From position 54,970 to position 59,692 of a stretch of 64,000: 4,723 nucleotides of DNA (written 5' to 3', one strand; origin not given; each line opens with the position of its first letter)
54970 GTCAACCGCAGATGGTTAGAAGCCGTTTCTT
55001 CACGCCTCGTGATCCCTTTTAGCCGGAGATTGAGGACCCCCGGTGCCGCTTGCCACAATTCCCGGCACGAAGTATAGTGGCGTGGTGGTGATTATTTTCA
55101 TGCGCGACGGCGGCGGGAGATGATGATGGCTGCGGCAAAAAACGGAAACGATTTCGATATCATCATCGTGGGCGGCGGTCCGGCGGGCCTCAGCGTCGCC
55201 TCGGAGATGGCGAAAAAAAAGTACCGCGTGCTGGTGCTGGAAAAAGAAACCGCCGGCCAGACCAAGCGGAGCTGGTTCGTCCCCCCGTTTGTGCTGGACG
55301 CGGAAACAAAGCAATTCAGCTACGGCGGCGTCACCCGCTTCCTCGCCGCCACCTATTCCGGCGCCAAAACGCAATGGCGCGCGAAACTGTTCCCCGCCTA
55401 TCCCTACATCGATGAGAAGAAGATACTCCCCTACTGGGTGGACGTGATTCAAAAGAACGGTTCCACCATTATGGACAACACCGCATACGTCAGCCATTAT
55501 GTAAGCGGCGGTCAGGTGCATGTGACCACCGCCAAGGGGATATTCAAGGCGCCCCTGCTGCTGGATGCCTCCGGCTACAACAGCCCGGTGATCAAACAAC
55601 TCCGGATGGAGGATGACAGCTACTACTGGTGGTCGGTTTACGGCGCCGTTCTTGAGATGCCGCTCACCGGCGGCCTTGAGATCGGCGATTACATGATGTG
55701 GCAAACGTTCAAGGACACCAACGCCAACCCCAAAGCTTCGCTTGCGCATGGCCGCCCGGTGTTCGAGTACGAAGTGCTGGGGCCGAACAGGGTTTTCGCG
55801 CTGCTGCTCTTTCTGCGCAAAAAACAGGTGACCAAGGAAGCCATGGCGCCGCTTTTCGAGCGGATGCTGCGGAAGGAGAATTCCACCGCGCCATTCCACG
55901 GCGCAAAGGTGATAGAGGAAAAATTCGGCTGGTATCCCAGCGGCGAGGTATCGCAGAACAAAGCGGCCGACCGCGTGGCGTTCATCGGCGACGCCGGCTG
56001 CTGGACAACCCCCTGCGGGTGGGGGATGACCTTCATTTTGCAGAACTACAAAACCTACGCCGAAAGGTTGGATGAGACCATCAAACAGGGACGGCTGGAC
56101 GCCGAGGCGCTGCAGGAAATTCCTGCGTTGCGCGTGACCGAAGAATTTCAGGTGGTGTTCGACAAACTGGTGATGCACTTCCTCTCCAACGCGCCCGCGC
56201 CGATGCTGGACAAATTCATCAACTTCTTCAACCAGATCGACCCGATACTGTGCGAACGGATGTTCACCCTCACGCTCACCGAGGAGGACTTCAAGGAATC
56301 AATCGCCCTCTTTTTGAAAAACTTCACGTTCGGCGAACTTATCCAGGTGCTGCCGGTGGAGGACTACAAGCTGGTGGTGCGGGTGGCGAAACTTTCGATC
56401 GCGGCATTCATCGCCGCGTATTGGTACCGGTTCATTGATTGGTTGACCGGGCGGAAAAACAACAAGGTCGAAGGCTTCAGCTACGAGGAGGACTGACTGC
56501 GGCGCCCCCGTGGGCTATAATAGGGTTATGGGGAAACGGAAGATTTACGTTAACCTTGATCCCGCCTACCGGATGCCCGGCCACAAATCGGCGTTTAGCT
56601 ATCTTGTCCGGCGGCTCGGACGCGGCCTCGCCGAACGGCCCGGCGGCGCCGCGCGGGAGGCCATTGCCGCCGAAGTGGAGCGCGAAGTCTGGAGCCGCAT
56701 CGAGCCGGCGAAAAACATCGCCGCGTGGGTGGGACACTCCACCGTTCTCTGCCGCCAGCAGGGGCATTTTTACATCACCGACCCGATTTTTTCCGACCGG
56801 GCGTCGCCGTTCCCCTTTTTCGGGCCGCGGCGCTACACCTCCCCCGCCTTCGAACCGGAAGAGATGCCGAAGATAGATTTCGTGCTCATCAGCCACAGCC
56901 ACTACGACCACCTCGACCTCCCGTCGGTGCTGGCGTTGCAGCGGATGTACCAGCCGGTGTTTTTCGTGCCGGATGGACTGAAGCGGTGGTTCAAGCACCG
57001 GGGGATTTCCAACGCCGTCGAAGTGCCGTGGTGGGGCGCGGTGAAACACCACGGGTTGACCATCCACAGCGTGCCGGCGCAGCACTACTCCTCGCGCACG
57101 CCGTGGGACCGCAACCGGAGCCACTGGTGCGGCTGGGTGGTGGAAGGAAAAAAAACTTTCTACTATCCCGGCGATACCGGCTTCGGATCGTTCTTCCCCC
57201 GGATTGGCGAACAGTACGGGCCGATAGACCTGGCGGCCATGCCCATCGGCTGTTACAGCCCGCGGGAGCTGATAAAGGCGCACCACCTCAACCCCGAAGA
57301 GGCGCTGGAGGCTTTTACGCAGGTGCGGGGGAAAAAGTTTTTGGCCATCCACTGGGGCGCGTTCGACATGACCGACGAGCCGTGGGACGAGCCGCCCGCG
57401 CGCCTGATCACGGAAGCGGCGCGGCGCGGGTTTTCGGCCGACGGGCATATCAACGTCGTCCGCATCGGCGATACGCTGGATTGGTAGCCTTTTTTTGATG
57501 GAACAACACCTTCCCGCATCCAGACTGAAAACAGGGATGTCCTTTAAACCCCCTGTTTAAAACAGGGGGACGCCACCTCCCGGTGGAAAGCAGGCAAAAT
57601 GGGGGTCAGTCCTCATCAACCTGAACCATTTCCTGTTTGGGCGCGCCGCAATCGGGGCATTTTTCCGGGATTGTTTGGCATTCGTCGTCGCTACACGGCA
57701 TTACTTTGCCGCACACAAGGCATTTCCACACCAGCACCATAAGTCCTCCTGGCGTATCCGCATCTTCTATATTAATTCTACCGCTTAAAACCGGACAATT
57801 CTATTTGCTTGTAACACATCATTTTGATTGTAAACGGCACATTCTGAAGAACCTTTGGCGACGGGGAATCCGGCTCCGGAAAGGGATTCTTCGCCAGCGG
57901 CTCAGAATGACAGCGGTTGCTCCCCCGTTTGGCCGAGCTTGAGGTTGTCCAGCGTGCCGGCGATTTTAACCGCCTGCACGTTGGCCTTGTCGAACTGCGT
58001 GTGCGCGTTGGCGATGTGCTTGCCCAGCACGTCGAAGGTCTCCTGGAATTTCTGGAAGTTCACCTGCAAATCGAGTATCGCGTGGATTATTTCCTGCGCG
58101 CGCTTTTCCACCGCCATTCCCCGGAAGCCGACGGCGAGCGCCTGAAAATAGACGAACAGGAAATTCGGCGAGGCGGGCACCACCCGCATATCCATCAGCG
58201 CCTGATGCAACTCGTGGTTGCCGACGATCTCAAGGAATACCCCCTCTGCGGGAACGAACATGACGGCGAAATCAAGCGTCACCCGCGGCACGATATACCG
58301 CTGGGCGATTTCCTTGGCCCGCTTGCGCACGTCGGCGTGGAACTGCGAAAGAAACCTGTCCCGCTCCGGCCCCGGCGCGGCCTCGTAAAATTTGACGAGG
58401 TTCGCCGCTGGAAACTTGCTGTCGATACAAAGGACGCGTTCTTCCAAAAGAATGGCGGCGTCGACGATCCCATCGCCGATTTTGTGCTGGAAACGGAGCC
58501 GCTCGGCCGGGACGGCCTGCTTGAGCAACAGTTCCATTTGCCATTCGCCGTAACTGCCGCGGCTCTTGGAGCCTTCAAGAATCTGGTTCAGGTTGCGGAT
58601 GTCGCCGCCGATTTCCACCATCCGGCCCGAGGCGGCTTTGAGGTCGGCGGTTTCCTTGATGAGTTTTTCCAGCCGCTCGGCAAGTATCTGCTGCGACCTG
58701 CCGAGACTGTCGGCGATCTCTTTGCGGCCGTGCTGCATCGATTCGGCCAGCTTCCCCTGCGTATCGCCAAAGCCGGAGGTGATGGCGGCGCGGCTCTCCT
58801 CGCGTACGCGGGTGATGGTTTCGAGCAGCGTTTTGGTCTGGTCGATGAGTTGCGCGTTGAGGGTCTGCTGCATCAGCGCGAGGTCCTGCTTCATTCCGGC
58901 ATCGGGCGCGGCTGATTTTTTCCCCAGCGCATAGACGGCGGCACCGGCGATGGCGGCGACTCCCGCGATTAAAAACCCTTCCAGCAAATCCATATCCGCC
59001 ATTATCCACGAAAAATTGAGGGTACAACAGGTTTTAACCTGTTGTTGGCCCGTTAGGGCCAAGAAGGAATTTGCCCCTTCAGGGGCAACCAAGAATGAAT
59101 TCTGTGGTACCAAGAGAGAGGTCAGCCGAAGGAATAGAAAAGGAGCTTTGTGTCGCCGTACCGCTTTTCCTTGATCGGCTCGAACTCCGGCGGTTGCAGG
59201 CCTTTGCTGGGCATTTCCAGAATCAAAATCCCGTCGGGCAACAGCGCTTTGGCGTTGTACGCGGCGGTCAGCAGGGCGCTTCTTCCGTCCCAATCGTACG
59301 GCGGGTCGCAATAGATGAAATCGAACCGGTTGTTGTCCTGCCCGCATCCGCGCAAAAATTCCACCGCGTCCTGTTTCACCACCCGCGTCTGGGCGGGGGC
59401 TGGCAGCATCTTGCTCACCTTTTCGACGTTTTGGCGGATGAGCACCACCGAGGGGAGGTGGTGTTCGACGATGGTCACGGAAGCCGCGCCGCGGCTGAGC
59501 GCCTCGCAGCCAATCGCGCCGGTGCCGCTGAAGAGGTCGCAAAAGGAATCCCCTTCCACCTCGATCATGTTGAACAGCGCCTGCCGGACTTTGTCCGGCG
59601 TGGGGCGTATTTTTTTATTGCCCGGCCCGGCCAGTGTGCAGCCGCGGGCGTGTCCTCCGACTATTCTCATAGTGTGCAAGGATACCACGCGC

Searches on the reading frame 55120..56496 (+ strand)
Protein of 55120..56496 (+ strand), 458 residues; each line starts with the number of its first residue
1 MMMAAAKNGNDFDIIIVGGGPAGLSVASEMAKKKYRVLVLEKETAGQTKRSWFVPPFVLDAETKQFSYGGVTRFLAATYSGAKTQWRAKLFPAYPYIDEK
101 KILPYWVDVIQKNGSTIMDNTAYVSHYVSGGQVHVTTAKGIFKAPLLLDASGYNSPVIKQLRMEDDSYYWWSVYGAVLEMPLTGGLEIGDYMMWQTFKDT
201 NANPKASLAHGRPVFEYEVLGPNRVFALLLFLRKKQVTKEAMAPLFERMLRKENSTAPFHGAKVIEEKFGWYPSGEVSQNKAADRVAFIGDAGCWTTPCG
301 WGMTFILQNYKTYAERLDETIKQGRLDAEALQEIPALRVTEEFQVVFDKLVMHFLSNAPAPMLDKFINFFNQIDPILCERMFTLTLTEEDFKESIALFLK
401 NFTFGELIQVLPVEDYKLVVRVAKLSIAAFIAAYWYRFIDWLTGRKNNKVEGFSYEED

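Call 53: search_protein_families(library=pfam, proteins=[window:55120-56496:+], max_evalue=0.00001)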
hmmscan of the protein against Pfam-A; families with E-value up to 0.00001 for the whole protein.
window:55120-56496:+ (458 aa): 8 families
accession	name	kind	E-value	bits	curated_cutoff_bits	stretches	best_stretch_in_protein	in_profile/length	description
PF13738.12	Pyr_redox_3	-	7.6e-11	42.2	30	1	15-165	1-147/305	Pyridine nucleotide-disulphide oxidoreductase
PF01266.30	DAO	-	4.8e-10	39.9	27.9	1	13-51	1-42/353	FAD dependent oxidoreductase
PF05834.18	Lycopene_cycl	-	4.6e-09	36.3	23.4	1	13-390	1-362/380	Lycopene cyclase protein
PF03486.20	HI0933_like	-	1.4e-07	31.7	50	0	13-45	2-34/244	HI0933-like protein Rossmann domain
PF12831.13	FAD_oxidored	-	4.2e-07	30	27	1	13-152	1-145/416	FAD dependent oxidoreductase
PF13450.12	NAD_binding_8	-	1.2e-06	29.2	21.9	1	16-43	1-28/68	NAD(P)-binding Rossmann-like domain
PF00890.30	FAD_binding_2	-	3.2e-06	27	20.4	1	13-48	1-38/414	FAD binding domain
PF07992.20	Pyr_redox_2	-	9.9e-06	25.6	26.1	0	12-44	1-33/291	Pyridine nucleotide-disulphide oxidoreductase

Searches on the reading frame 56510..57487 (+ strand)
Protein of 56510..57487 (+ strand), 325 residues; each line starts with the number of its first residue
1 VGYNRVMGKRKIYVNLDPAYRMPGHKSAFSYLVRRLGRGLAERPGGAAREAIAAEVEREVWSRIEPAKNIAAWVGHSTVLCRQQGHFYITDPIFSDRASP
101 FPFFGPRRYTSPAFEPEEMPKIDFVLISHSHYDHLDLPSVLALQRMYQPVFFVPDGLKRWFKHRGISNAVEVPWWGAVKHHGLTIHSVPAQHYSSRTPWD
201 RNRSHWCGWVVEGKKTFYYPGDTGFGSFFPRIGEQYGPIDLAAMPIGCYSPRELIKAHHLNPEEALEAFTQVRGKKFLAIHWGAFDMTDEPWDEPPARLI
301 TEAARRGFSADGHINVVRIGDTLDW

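Call 53: search_protein_families(library=pfam, proteins=[window:56510-57487:+], max_evalue=0.00001)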
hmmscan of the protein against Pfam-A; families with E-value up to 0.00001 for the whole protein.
window:56510-57487:+ (325 aa): 2 families
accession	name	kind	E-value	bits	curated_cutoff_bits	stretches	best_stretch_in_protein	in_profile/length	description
PF12706.13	Lactamase_B_2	-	1.2e-39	136.4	27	1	89-282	4-200/200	Beta-lactamase superfamily domain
PF13483.12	Lactamase_B_3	-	2.3e-12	47.6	24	1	73-278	4-157/160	Beta-lactamase superfamily domain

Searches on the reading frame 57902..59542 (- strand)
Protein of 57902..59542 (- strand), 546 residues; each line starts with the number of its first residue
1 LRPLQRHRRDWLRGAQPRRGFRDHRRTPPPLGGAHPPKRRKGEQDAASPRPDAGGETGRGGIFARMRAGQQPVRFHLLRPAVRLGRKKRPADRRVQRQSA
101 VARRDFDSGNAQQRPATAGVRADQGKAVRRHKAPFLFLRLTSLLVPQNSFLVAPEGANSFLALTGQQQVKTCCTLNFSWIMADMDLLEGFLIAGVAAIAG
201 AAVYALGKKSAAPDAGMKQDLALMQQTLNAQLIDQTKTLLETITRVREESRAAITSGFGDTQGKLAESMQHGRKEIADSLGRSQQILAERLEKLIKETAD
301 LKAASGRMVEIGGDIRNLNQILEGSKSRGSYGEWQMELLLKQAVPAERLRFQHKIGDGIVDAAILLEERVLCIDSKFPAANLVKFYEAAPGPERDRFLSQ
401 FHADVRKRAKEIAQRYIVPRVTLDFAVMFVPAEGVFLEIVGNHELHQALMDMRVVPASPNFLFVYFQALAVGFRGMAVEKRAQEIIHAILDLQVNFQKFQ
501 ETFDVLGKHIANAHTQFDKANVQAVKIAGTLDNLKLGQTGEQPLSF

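Call 90: search_protein_families(library=pfam, proteins=[window:57902-59542:-], max_evalue=0.00001)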
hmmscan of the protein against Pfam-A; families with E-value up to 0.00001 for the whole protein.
window:57902-59542:- (546 aa): 1 family
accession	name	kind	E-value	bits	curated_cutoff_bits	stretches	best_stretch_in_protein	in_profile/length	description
PF02646.22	RmuC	-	2.3e-46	158.6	26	1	269-534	3-281/291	RmuC family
